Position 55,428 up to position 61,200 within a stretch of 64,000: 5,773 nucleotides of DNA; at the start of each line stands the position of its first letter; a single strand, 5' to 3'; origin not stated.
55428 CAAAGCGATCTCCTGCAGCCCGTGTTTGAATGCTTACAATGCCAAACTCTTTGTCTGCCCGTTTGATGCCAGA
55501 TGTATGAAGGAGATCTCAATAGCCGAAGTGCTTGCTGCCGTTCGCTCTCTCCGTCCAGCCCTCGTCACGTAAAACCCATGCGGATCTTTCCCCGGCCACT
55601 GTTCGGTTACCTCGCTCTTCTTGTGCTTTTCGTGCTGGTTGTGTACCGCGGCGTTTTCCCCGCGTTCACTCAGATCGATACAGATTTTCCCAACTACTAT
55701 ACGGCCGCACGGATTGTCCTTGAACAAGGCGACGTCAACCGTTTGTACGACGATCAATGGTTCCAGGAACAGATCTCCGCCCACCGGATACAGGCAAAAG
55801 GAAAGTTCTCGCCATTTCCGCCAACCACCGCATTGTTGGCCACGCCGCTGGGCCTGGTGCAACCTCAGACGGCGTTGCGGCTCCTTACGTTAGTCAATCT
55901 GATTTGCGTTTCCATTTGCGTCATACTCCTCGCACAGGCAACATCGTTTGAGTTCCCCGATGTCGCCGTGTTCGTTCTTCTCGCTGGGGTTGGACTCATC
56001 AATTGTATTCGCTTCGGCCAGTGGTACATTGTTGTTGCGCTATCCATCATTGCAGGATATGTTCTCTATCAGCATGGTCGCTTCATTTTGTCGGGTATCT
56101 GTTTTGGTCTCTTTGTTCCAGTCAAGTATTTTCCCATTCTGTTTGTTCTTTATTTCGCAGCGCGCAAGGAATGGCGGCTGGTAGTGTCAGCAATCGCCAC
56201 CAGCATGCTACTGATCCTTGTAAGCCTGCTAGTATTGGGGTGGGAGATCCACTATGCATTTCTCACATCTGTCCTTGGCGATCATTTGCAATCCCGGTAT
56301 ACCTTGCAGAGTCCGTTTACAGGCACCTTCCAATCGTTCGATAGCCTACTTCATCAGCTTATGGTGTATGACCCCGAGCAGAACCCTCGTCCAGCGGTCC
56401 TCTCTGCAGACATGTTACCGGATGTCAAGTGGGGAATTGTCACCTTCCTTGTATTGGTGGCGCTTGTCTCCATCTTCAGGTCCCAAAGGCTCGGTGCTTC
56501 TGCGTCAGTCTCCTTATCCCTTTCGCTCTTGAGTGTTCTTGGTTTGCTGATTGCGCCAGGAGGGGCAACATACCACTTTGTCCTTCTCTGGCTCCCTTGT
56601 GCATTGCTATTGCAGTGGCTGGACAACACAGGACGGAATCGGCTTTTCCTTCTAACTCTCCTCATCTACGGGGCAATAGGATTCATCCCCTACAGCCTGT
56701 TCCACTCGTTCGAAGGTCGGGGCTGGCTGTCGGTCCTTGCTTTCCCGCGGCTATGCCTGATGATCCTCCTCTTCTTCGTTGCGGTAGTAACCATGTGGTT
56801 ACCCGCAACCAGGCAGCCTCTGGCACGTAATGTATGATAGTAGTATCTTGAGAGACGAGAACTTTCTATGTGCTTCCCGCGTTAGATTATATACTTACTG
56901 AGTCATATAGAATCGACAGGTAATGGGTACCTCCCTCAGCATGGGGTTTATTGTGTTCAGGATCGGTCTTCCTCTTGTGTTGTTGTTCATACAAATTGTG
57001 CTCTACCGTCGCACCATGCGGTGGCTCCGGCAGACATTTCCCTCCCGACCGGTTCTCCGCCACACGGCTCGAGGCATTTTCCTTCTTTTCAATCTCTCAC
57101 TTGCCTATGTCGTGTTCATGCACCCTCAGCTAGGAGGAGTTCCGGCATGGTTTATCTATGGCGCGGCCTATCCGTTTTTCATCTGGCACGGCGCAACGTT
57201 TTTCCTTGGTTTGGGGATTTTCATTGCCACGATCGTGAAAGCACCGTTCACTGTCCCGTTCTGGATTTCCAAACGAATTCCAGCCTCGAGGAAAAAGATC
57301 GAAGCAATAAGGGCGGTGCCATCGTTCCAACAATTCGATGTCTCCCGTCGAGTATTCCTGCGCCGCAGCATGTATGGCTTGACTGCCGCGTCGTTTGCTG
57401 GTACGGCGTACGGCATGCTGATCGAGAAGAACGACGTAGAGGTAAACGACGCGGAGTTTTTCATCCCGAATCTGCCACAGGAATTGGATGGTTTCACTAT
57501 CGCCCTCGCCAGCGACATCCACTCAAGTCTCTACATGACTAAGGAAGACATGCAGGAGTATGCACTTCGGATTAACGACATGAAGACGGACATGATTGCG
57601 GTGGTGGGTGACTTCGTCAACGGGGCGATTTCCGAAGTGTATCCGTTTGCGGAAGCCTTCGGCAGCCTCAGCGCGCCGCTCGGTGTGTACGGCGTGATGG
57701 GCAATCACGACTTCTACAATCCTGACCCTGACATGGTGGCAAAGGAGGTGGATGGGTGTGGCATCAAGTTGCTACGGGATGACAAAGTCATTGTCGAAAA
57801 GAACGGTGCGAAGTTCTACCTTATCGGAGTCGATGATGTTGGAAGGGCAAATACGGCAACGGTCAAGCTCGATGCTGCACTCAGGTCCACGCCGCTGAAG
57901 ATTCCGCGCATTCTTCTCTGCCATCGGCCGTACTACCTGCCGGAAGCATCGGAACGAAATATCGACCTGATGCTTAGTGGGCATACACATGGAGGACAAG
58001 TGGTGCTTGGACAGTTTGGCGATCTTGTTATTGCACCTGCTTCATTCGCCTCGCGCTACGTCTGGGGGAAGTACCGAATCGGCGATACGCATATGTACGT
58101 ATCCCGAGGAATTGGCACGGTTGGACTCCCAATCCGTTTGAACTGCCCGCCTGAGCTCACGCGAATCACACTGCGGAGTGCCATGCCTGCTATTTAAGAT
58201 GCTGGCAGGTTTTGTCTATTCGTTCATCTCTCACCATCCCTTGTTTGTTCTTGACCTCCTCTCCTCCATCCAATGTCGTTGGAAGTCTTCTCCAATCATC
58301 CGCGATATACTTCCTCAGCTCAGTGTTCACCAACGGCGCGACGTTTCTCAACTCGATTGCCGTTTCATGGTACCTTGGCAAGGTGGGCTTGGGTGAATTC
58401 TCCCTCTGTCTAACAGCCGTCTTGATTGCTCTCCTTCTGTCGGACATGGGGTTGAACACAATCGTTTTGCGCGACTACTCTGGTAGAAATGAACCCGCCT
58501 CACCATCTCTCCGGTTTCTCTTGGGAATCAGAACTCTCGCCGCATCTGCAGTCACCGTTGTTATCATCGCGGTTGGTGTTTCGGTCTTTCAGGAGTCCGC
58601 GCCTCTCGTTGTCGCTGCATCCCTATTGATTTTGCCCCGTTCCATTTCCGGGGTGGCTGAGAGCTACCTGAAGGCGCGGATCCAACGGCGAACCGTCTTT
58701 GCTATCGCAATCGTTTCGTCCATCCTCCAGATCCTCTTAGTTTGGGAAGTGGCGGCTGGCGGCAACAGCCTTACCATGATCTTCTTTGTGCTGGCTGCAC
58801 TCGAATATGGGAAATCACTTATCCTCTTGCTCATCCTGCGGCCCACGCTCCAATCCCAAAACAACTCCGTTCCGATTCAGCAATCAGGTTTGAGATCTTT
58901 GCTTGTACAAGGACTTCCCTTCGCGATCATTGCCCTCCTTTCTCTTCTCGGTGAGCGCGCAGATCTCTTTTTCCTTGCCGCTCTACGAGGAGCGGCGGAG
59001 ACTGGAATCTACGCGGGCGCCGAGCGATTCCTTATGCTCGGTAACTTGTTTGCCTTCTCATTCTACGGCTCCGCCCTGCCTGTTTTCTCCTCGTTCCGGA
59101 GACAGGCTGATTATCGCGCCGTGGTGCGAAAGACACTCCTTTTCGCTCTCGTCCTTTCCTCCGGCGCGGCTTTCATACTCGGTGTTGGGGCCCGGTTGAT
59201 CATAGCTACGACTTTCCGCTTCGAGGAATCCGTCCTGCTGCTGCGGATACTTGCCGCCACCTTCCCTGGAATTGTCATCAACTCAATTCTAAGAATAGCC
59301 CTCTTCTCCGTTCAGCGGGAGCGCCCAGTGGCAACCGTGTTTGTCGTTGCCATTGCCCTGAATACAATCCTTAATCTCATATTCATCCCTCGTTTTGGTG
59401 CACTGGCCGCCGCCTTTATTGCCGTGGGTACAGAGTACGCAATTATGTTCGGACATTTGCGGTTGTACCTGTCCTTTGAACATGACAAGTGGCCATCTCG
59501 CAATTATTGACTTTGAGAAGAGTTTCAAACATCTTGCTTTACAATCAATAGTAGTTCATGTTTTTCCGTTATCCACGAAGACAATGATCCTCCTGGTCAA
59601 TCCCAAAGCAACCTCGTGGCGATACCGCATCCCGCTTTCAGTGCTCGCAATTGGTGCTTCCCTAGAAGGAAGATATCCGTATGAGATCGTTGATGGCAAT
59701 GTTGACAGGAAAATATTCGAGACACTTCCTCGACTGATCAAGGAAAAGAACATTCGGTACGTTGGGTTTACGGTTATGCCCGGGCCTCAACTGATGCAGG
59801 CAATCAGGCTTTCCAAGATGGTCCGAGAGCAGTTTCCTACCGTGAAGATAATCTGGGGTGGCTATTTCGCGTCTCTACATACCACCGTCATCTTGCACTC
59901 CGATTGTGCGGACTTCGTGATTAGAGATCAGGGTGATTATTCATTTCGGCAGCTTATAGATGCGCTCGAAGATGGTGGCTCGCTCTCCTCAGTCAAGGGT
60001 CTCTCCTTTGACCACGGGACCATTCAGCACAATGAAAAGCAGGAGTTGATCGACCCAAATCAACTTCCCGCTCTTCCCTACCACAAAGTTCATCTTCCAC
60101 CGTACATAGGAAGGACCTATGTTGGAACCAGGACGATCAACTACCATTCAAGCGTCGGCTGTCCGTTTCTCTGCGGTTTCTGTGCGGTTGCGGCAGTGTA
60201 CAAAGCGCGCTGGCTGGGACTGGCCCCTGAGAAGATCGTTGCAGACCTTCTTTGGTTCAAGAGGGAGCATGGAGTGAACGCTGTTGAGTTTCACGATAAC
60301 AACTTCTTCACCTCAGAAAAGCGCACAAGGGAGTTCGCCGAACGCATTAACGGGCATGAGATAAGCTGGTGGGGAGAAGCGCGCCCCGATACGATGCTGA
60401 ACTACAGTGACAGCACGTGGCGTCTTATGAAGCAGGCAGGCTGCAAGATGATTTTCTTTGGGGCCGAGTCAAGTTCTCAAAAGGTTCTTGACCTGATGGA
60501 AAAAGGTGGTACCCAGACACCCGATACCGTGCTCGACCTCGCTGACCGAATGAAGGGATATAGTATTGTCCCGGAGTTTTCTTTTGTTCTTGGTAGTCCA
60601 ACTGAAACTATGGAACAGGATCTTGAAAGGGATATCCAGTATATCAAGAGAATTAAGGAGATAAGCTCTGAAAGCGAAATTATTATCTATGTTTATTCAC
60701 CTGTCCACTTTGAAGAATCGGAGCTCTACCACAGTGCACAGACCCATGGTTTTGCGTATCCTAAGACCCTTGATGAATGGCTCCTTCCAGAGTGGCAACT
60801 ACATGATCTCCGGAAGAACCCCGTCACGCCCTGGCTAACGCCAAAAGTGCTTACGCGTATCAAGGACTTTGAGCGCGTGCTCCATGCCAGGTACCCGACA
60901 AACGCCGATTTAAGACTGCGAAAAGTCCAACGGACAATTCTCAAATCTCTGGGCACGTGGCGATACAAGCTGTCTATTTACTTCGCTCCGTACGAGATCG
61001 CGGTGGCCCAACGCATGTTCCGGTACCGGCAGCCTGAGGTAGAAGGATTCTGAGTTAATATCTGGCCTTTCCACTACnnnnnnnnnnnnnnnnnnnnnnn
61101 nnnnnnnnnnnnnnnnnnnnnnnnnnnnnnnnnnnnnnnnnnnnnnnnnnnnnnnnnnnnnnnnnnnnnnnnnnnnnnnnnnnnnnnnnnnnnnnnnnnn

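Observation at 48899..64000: Fifteen-gene same-strand block rich in B12-radical-SAM enzymes, methyltransferases and glycan-export genes: candidate undescribed radical-methylation/glycoconjugate pathway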

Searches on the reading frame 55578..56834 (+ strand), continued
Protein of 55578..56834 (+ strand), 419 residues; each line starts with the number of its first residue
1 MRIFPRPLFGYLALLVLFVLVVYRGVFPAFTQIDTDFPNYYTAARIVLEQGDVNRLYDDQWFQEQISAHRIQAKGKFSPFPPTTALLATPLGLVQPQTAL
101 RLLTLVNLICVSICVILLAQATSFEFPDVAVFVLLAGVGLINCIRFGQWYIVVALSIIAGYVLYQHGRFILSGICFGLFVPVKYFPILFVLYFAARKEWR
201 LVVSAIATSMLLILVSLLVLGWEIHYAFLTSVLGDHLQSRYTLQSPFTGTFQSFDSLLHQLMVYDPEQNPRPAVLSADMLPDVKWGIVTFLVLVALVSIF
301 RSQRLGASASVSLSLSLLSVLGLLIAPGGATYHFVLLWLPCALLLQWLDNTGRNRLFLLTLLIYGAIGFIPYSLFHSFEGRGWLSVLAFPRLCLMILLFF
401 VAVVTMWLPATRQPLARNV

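Call 71: find_encoding_contigs(protein=P0262, flank=10000, max_places=1)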
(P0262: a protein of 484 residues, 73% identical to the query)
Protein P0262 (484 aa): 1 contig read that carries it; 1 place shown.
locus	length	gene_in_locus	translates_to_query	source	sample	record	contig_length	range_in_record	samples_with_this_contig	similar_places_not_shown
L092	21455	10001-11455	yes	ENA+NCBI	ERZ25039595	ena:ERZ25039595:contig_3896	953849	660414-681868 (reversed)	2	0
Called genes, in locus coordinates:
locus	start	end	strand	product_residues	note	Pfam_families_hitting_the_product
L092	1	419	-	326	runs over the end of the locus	PF00288:GHMP_kinases_N, PF08544:GHMP_kinases_C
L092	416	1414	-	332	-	PF01408:GFO_IDH_MocA, PF03447:NAD_binding_3 (weak), PF02894:GFO_IDH_MocA_C, PF22725:GFO_IDH_MocA_C3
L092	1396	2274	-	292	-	PF00106:adh_short, PF08659:KR, PF23441:SDR (weak), PF13561:adh_short_C2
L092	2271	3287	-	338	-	PF04321:RmlD_sub_bind, PF01073:3Beta_HSD, PF01370:Epimerase, PF02719:Polysacc_synt_2, PF07993:NAD_binding_4 (faint), PF13460:NAD_binding_10, PF16363:GDP_Man_Dehyd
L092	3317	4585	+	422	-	PF09594:GT87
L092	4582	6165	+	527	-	PF13231:PMT_2 (weak)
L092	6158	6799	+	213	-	PF02798:GST_N, PF13417:GST_N_3, PF13409:GST_N_2, PF13410:GST_C_2 (faint), PF00043:GST_C (weak)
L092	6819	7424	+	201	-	PF04264:YceI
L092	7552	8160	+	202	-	PF07638:Sigma70_ECF (weak), PF04542:Sigma70_r2, PF08281:Sigma70_r4_2, PF04545:Sigma70_r4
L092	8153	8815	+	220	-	PF13490:zf-HC2 (weak)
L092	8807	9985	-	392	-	PF27840:ScmC (weak), PF07475:Hpr_kinase_C (faint)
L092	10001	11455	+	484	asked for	PF02310:B12-binding, PF04055:Radical_SAM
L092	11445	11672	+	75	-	-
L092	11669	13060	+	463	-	PF02310:B12-binding, PF04055:Radical_SAM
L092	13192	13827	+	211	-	PF08241:Methyltransf_11, PF08242:Methyltransf_12 (weak), PF13649:Methyltransf_25, PF13847:Methyltransf_31 (weak)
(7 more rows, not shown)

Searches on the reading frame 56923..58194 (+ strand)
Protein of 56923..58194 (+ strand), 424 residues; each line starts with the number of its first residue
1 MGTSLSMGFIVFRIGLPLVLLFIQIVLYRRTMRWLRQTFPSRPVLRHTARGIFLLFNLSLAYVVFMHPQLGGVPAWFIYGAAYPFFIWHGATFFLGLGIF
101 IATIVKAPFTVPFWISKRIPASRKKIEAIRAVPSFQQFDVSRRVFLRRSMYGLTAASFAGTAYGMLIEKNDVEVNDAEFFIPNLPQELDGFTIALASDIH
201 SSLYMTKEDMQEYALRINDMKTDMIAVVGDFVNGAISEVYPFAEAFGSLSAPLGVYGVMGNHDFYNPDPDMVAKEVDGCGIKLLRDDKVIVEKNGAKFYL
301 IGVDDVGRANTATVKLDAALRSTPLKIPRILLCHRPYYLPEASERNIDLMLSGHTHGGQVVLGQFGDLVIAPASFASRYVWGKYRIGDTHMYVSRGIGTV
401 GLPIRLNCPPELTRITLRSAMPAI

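Call 8: search_protein_families(library=pfam, proteins=[window:56923-58194:+], max_evalue=0.01)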
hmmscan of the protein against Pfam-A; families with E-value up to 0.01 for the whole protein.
window:56923-58194:+ (424 aa): 2 families
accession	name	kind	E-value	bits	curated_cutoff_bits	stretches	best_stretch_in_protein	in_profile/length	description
PF00149.33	Metallophos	-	2.6e-12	48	21.5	1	192-357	2-190/191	Calcineurin-like phosphoesterase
PF12850.12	Metallophos_2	-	4.1e-06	27.3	27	1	193-356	3-117/154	Calcineurin-like phosphoesterase superfamily domain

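Call 11: search_protein_families(library=ncbifam, proteins=[window:56923-58194:+], max_evalue=0.001)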
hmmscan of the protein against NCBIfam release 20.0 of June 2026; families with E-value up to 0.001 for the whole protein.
window:56923-58194:+ (424 aa): 4 families
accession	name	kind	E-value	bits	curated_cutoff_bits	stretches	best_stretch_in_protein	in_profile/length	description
NF008460.0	PRK11340.1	equivalog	3.9e-34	118.3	188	1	140-417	3-270/271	phosphodiesterase YaeI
NF033458.1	lipid_A_LpxG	equivalog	4.1e-27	95.4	350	2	154-265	8-120/321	UDP-2,3-diacylglucosamine diphosphatase LpxG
TIGR00040.1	yfcE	subfamily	8.6e-05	22.7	56.25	0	193-294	3-94/158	YfcE family phosphodiesterase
TIGR04123.1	P_estr_lig_assc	hypoth_equivalog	0.00058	19.3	150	0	204-269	47-115/207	ligase-associated DNA damage response endonuclease PdeM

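Call 66: search_protein_families(library=padloc, proteins=[window:56923-58194:+], max_evalue=0.001)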
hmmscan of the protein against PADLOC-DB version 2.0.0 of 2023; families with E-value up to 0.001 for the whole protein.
window:56923-58194:+ (424 aa): 1 family
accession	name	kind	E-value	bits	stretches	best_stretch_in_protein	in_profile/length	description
PDLC04908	PDC-S10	-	5.3e-05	20.6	1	215-336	23-145/223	-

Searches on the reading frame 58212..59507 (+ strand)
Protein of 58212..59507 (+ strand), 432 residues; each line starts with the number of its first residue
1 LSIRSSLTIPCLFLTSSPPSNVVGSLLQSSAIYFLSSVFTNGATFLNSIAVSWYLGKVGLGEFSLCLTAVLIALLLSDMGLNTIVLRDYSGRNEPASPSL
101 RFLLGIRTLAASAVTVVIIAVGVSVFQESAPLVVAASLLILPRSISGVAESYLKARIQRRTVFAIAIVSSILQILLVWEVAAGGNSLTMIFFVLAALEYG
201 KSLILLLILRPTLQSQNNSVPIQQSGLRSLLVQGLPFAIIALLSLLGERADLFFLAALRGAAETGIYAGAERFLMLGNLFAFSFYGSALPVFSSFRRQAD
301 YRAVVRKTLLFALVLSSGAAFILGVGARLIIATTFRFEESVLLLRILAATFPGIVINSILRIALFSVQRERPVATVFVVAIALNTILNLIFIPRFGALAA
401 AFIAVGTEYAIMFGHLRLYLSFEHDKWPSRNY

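Call 8: search_protein_families(library=pfam, proteins=[window:58212-59507:+], max_evalue=0.01)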
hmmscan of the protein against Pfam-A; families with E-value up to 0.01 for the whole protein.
window:58212-59507:+ (432 aa): 1 family
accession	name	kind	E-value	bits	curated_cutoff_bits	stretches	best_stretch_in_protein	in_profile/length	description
PF01943.22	Polysacc_synt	-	2.5e-17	63.7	28.2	1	26-294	1-272/274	Polysaccharide biosynthesis protein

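Call 11: search_protein_families(library=ncbifam, proteins=[window:58212-59507:+], max_evalue=0.001)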
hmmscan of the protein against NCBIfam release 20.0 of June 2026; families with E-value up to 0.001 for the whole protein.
window:58212-59507:+ (432 aa): 0 families

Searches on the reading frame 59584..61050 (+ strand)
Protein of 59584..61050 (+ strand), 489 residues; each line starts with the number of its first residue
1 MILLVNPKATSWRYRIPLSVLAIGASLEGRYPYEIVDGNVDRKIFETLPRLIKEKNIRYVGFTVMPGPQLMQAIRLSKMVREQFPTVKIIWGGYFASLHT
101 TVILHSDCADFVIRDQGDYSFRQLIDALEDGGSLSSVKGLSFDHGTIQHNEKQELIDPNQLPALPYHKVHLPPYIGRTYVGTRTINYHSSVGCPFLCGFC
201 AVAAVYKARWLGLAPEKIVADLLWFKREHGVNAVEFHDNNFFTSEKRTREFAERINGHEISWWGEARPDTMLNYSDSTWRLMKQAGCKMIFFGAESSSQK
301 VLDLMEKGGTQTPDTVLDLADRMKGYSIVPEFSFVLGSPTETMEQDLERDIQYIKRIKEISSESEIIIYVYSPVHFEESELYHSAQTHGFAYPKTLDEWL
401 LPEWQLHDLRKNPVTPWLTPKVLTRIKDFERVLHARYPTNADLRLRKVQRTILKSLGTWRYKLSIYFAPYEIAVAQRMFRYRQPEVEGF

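Call 8: search_protein_families(library=pfam, proteins=[window:59584-61050:+], max_evalue=0.01)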
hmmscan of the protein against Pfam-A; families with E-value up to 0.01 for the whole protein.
window:59584-61050:+ (489 aa): 2 families
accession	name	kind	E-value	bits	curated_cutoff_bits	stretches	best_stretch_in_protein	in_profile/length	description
PF04055.27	Radical_SAM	-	8.5e-11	42.7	29.5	1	190-345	4-158/166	Radical SAM superfamily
PF02310.24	B12-binding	-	7.2e-10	39.2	32.1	1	17-124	14-120/121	B12 binding domain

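Call 11: search_protein_families(library=ncbifam, proteins=[window:59584-61050:+], max_evalue=0.001)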
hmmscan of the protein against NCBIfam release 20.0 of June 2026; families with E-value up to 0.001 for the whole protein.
window:59584-61050:+ (489 aa): 17 families
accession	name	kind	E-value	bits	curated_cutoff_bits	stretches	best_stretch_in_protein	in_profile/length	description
TIGR02026.1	BchE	equivalog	7.7e-29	100.9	481.35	1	17-356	22-364/497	magnesium-protoporphyrin IX monomethyl ester anaerobic oxidative cyclase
TIGR03471.1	HpnJ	equivalog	1.1e-27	97.1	577.6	1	67-390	78-392/472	hopanoid biosynthesis associated radical SAM protein HpnJ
NF050148.1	rSAM_ApyD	equivalog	2.7e-26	92.2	750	1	41-345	59-355/645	RiPP biosynthesis radical SAM protein ApyD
NF038361.1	rSAM_Sden_1168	equivalog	6.2e-26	91.1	575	1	50-361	134-455/560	Sden_1168 family B12-binding radical SAM P-methyltransferase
TIGR04479.1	bcpD_PhpK_rSAM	subfamily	5.8e-22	77.7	600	1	46-357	100-409/504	PhpK family radical SAM P-methyltransferase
TIGR04072.2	rSAM_ladder_B12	equivalog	3.4e-19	68.8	360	1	72-389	85-376/443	lipid biosynthesis B12-binding/radical SAM protein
TIGR03975.1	rSAM_ocin_1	subfamily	1.2e-17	63.7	281.85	1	48-380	120-456/606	RiPP maturation radical SAM C-methyltransferase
TIGR04367.1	HpnR_B12_rSAM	equivalog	2.5e-16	59.3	650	1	46-307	50-306/490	hopanoid C-3 methylase HpnR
NF040542.1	rSAM_RCCLKC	equivalog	3.1e-15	56.3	450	1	68-355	60-348/423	arsinothricin biosynthesis radical SAM protein ArsL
TIGR04013.1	B12_SAM_MJ_1487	hypoth_equivalog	8e-15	54.6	251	2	72-208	58-175/382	TIGR04013 family B12-binding domain/radical SAM domain-containing protein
NF040546.1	rSAM_CUAEP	equivalog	9.8e-15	54.2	500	1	71-347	62-332/468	CUAEP/CCAEP-tail radical SAM (seleno)protein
TIGR04385.1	B12_rSAM_cofa1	equivalog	1.4e-14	54.2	450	1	14-365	19-372/438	B12 lower ligand biosynthesis radical SAM protein BzaD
TIGR04014.1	B12_SAM_MJ_0865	equivalog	1.1e-12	47.4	360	1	79-355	60-334/434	methyl-coenzyme M reductase glutamine C-methyltransferase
NF033070.1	rSAM_AprD4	equivalog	4.2e-11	42.4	500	1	169-368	181-377/456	AprD4 family radical SAM diol-dehydratase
NF033712.0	B12_rSAM_KedN5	subfamily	2.6e-07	29.3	700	1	33-244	39-254/624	KedN5 family methylcobalamin-dependent radical SAM C-methyltransferase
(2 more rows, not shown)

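Call 42: search_solved_structures(query=window:59584-61050:+, max_evalue=0.01)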
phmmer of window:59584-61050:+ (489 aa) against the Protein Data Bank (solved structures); distinct sequences matched with E-value up to 0.01: 3.
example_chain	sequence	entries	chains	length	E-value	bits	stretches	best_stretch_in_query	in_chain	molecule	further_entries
6fd2_B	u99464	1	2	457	5.7e-08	34.9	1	165-365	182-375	Putative apramycin biosynthetic oxidoreductase 4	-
7kdx_A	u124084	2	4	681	2.4e-05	26.3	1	73-342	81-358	Methyltransferase TokK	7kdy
9n1b_A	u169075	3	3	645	0.0015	20.4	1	89-243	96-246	Radical SAM protein | Radical SAM enzyme CysS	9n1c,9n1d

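Call 66: search_protein_families(library=padloc, proteins=[window:59584-61050:+], max_evalue=0.001)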
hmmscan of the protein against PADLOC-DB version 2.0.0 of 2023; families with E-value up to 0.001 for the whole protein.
window:59584-61050:+ (489 aa): 1 family
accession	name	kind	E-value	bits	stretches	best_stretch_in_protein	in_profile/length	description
PDLC04689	PDC-M51A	-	3.9e-05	20.6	1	76-257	89-257/420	-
